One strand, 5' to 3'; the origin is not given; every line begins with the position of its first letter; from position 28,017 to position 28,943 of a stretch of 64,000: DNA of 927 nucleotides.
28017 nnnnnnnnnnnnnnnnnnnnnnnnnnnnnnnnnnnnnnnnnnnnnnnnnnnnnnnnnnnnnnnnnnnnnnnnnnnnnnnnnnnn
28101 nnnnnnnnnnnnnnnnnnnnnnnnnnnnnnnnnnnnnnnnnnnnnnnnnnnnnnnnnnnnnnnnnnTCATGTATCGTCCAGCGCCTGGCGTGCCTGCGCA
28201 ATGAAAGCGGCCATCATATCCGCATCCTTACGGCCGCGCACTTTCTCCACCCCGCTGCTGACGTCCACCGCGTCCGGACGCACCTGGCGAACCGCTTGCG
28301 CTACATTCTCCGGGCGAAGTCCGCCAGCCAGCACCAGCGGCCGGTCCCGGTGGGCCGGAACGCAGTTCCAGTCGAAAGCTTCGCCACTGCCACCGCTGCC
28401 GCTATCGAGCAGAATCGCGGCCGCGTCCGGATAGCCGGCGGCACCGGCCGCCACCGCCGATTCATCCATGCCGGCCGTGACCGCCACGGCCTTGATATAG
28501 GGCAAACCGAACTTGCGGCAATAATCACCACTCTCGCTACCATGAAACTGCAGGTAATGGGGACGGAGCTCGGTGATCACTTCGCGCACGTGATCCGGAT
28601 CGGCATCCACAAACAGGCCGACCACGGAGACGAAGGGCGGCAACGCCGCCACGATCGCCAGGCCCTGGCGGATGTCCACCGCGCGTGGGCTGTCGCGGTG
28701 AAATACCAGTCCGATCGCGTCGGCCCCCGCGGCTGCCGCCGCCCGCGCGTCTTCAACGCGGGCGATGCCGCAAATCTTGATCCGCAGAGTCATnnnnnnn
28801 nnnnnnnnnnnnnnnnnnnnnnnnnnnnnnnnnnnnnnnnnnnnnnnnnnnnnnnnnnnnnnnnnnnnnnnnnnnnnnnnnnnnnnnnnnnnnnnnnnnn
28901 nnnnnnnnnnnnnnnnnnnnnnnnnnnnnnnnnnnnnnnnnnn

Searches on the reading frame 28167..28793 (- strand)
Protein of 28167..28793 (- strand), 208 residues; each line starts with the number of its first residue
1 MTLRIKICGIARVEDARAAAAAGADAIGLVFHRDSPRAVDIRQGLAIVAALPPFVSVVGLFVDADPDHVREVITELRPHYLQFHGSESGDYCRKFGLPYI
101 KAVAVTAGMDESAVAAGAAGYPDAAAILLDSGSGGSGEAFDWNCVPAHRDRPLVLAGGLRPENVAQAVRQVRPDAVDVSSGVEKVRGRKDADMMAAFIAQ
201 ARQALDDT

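Call 42: search_protein_families(library=pfam, proteins=[window:28167-28793:-], max_evalue=0.001)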
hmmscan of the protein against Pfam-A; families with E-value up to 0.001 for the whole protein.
window:28167-28793:- (208 aa): 1 family
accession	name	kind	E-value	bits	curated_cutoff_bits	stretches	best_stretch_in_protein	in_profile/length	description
PF00697.28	PRAI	-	6.2e-45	153.7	22.7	1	5-199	1-192/193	N-(5'phosphoribosyl)anthranilate (PRA) isomerase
